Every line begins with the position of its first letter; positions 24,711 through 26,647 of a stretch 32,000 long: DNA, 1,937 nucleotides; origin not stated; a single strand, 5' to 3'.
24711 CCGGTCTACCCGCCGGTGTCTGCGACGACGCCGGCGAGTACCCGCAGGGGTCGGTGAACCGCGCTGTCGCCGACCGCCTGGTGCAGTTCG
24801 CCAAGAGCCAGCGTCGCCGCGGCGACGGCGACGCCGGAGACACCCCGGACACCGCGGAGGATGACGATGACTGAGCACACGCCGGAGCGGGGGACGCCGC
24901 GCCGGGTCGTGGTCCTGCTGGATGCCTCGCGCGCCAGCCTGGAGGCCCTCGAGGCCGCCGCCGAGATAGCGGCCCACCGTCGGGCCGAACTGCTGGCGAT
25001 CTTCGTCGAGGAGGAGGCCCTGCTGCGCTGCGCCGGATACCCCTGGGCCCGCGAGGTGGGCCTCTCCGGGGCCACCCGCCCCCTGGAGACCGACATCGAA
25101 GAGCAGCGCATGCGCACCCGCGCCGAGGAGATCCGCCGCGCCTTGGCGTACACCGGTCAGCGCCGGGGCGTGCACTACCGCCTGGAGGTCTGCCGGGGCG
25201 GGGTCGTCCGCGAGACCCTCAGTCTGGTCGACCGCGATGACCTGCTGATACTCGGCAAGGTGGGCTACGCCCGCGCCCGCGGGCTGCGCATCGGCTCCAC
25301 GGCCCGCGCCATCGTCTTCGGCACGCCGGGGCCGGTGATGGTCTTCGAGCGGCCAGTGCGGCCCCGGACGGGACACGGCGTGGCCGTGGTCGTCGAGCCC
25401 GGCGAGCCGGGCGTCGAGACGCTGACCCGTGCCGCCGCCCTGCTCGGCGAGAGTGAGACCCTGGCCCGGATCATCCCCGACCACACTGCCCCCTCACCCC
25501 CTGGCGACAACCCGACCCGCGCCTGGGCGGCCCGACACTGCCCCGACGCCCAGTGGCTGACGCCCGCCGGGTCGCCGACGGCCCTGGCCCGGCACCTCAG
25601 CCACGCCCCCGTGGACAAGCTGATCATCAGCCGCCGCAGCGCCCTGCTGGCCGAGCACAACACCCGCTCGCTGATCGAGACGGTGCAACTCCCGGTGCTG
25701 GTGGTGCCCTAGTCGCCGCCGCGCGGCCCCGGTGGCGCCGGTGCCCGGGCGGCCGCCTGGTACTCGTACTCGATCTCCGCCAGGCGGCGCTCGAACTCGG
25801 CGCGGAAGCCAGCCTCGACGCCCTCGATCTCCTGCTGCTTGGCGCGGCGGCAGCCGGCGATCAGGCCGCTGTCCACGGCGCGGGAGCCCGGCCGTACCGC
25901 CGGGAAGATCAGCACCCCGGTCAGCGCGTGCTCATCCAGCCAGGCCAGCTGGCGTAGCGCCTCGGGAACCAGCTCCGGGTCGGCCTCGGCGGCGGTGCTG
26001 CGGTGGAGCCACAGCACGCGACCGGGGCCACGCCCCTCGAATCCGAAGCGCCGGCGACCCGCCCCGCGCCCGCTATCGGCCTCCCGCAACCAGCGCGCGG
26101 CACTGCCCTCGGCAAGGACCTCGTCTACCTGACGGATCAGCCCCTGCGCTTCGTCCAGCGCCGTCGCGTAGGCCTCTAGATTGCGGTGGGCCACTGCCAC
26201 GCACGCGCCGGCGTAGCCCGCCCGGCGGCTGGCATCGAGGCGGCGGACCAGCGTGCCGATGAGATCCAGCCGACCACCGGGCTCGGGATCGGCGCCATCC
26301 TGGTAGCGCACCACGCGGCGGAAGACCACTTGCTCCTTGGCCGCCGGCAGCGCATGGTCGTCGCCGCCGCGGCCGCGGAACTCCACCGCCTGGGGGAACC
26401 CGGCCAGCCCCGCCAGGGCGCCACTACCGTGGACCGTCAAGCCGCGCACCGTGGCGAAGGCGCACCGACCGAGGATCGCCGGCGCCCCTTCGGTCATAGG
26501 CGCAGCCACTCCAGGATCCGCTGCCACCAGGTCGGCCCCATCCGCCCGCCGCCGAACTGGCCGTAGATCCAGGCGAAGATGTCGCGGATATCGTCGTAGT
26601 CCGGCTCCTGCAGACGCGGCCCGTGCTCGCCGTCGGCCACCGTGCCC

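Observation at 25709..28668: Uncharacterised three-gene cassette: polytopic membrane protein, GTPase-like P-loop NTPase, orphan protein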

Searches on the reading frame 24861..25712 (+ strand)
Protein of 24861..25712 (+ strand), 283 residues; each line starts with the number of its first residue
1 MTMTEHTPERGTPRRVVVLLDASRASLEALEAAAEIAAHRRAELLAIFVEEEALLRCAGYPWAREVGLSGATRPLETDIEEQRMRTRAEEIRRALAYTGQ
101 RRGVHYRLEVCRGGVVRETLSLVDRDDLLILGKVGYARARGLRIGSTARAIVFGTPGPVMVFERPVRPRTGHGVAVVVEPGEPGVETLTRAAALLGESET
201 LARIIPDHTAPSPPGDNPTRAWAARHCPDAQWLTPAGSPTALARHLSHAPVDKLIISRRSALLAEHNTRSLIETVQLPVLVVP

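Call 66: search_protein_families(library=pfam, proteins=[window:24861-25712:+], max_evalue=0.001)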
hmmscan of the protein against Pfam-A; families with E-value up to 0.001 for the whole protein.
window:24861-25712:+ (283 aa): 1 family
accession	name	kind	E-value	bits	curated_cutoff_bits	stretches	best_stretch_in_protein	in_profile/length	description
PF00582.32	Usp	-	3.9e-09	37.6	24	1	14-162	3-140/141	Universal stress protein family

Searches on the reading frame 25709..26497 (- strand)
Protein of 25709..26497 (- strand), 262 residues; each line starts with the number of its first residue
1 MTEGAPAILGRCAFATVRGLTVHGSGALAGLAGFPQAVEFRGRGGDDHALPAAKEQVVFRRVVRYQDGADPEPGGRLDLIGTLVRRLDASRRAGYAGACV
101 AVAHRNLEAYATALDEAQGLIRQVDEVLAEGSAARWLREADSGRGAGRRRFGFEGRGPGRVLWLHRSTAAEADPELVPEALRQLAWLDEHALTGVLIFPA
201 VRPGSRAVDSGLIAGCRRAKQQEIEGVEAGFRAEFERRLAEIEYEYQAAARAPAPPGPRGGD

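Call 3: search_protein_families(library=pfam, proteins=[window:25709-26497:-], max_evalue=1)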
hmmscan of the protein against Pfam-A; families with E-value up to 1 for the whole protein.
window:25709-26497:- (262 aa): 0 families

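Call 4: search_protein_families(library=padloc, proteins=[window:25709-26497:-], max_evalue=1)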
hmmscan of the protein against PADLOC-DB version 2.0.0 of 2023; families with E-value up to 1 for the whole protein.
window:25709-26497:- (262 aa): 0 families

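Call 5: search_protein_families(library=ncbifam, proteins=[window:25709-26497:-], max_evalue=1)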
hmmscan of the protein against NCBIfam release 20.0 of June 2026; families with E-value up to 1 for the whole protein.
window:25709-26497:- (262 aa): 1 family
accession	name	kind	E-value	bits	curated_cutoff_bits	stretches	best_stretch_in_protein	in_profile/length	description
NF006452.0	PRK08788.1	equivalog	0.15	11.2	177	1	74-112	85-123/291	crotonase/enoyl-CoA hydratase family protein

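Call 25: find_homologous_proteins(query=window:25709-26497:-)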
Query window:25709-26497:- (262 aa): 6 proteins with E <= 0.001 among 8000 candidates.
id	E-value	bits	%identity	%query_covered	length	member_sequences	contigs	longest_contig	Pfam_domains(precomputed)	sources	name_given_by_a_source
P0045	5.7e-165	565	100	100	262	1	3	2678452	-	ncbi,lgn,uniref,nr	ncbi:hypothetical protein [Halorhodospira halophila]|uniref:Uncharacterized protein n=1 Tax=Halorhod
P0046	6.8e-138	476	87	100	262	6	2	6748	-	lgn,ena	-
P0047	2.5e-79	284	60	96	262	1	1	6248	-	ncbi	-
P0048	6.1e-78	280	61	92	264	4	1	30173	-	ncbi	ncbi:MAG: hypothetical protein ACLFSI_02445 [Halorhodospira sp.]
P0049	4.4e-60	221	53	95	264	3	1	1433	-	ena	-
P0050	7.4e-53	198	50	97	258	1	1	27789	-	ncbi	-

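Call 70: predict_structure(alignment_id=A7)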
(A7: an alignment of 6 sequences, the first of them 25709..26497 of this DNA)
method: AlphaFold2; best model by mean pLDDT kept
length: 262 residues; sequences in the alignment: 6
mean_pLDDT: 74.5   pTM: 0.73
mean pLDDT of the five models: 74.5, 74.3, 73.4, 56.4, 52.6
residues with pLDDT >= 90: 41; 70-90: 134; 50-70: 51; < 50: 36
segments of 3 or more residues with pLDDT < 50: 1-4, 42-48, 70-73, 132-146, 156-159
pLDDT, mean of each block of 10 residues (from residue 1): 60 78 76 62 46 82 73 74 82 83 90 91 69 45 50 56 77 79 85 85 84 86 87 93 88 61 50
secondary structure, 60 per line:
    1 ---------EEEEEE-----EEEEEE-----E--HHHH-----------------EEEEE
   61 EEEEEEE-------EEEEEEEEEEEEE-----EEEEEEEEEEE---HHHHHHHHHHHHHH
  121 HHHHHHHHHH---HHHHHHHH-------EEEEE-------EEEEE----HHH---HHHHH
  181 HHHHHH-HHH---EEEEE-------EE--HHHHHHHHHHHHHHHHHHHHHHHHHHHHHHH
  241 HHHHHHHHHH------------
elements in order: E10-15 E21-26 H35-38 E56-67 E75-87 E93-103 H107-130 H134-141 E149-153 E161-165 H176-186 E194-198 H210-250

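Call 72: fold_search(model_id=the predicted structure, library=pdb)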
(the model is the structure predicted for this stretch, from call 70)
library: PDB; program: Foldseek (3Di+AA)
matches with E <= 10: 1033; with E <= 0.001: 0
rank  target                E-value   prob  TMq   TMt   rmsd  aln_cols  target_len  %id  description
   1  6iz8_A                1.4e-02  0.44  0.23  0.27  14.6       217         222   14  Crystal Structure of TagF from Pseudomonas aeruginosa (released 2019-12-18)
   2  9t0n                  2.5e-02  0.69  0.25  0.21   8.8       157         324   13  Crystal structure of TagF (ACIAD2683) from Acinetobacter baylyi ADP1 (released 2025-11-12)
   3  6iz8_B                2.9e-02  0.35  0.23  0.27  13.2       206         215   13  Crystal Structure of TagF from Pseudomonas aeruginosa (released 2019-12-18)
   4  6iz8_C                3.5e-02  0.28  0.18  0.20  14.4       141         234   16  Crystal Structure of TagF from Pseudomonas aeruginosa (released 2019-12-18)
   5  6iz8_D                5.4e-02  0.21  0.18  0.21  14.4       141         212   16  Crystal Structure of TagF from Pseudomonas aeruginosa (released 2019-12-18)
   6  4dbb                  5.8e-02  0.08  0.11  0.16  16.2       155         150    8  The PTB domain of Mint1 is autoinhibited by a helix in the C-terminal linker region (released 2012-03-07)
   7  2qnu_B                1.4e-01  0.20  0.14  0.16   8.4        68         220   20  Crystal structure of PA0076 from Pseudomonas aeruginosa PAO1 at 2.05 A resolution (released 2007-07-31)
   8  7r5n_B                1.4e-01  0.15  0.12  0.19  20.0        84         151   19  Crystal structure of the full-length short LOV protein PF5-LOV from Pseudomonas fluorescens (dark state) (released 2023-08-23)
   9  6yxx_EC               1.7e-01  0.10  0.11  0.08   7.5        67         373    7  State A of the Trypanosoma brucei mitoribosomal large subunit assembly intermediate (released 2020-10-14)
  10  6geb_D                1.8e-01  0.11  0.13  0.10  16.5       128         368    8  X-ray structure of the Legionella pneumophila ATPase DotB (released 2018-05-30)
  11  7yx0_A                2.1e-01  0.14  0.13  0.19  18.7        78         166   17  Crystal structure of the full-length short LOV protein SBW25-LOV from Pseudomonas fluorescens (light state) (released 2023-05-24)
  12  6e0a_A                2.1e-01  0.10  0.13  0.14  11.4       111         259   11  Crystal Structure of Helicobacter pylori TlpA Chemoreceptor Ligand Binding Domain (released 2018-09-12)
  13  7yx0_C                2.2e-01  0.14  0.13  0.20  19.6        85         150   15  Crystal structure of the full-length short LOV protein SBW25-LOV from Pseudomonas fluorescens (light state) (released 2023-05-24)
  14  6dtm                  2.2e-01  0.13  0.17  0.17   7.7       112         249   10  Crystal Structure of Helicobacter pylori TlpA Chemoreceptor Ligand Binding Domain (released 2018-09-12)
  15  3oml                  2.2e-01  0.06  0.08  0.04  15.2        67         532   15  Structure of full-length peroxisomal multifunctional enzyme type 2 from Drosophila melanogaster (released 2011-03-09)
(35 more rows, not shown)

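Call 91: search_solved_structures(query=A3, max_evalue=10)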
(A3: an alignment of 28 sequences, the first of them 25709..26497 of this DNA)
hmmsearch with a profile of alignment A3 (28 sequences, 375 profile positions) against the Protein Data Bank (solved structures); distinct sequences matched with E-value up to 10: 96 (the best 60 are shown).
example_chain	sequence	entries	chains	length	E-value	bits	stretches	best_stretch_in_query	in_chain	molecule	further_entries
7ni2_A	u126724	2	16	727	0.0014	21.3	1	149-336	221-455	Tyrosine-protein kinase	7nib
9i2q_D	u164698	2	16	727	0.0014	21.3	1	149-336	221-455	Putative transmembrane protein Wzc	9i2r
9exq_D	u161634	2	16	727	0.0014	21.3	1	149-336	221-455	Putative transmembrane protein Wzc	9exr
9exo_H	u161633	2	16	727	0.0014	21.3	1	149-336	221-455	Putative transmembrane protein Wzc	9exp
7nhr_A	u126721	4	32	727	0.0014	21.3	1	149-336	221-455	Putative transmembrane protein Wzc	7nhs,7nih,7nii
5a2f_A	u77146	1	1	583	0.0023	20.6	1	273-357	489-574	CD166 ANTIGEN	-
7muc_AF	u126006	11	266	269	0.0041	19.7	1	305-357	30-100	DotF | IcmG (DotF)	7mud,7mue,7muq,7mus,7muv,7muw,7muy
8qox_B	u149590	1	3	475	0.0078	18.8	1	254-325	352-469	Conserved membrane protein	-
9rgy_A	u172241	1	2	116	0.038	16.6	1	257-297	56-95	sc-apCC3-CW-0NTT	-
24vc_C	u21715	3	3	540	0.058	16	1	263-336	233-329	Lysosomal cobalamin transport escort protein LMBD1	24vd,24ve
9vkz_A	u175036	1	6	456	0.063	15.8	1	254-309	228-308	Retron Ec78 probable ATPase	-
7bjs_C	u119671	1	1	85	0.08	15.5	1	248-302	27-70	SD21996p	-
9vh1_D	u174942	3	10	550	0.085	15.4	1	254-309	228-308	Retron Ec78 probable ATPase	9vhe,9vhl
9hmf_O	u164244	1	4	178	0.089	15.3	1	296-353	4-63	Flagellar protein FliL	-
2pms_C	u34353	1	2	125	0.12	14.9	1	208-300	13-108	PNEUMOCOCCAL SURFACE PROTEIN A (PSPA)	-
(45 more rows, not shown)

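Call 95: fold_search(model_id=the predicted structure, library=viral)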
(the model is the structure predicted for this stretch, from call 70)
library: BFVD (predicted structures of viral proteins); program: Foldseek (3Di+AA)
matches with E <= 10: 965; with E <= 0.001: 0
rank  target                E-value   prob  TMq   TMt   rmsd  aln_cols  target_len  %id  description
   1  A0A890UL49            9.3e-02  0.04  0.09  0.04  21.8       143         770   10  (no name in the UniProt tables at hand)
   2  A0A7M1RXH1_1          9.9e-02  0.10  0.14  0.04  22.5       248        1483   13  Uncharacterized protein [uncultured phage cr108_1]
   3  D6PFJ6                1.2e-01  0.07  0.07  0.03  13.1        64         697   11  (no name in the UniProt tables at hand)
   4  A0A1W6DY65            1.3e-01  0.05  0.09  0.07  14.1       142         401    6  Uncharacterized protein [Aeromonas phage phiA8-29]
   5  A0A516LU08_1          1.3e-01  0.13  0.10  0.02  19.1        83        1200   17  (no name in the UniProt tables at hand)
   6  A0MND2                1.4e-01  0.15  0.16  0.23  10.7       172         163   10  (no name in the UniProt tables at hand)
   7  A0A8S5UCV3            1.6e-01  0.08  0.11  0.04   6.0        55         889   13  Uncharacterized protein [Siphoviridae sp. ctgN495]
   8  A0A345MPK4            1.6e-01  0.06  0.10  0.11  14.5       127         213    9  (no name in the UniProt tables at hand)
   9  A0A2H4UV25            1.8e-01  0.06  0.08  0.06  10.0        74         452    8  Pseudouridine synthase [Bodo saltans virus]
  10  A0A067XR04            1.8e-01  0.04  0.08  0.06  15.9       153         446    8  (no name in the UniProt tables at hand)
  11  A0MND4                2.1e-01  0.11  0.17  0.24  12.6       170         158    8  (no name in the UniProt tables at hand)
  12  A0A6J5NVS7            2.3e-01  0.23  0.15  0.29   9.5       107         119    9  Uncharacterized protein (Fragment) [uncultured Caudovirales phage]
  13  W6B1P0                2.5e-01  0.10  0.09  0.15   8.8        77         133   13  Uncharacterized protein [Erwinia phage Ea35-70]
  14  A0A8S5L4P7            2.5e-01  0.08  0.12  0.22  10.9       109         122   12  Coat protein [ssRNA phage Zoerhiza.2_18]
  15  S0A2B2                3.0e-01  0.07  0.10  0.14   4.8        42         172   14  Uncharacterized protein [Cellulophaga phage phi18:3]
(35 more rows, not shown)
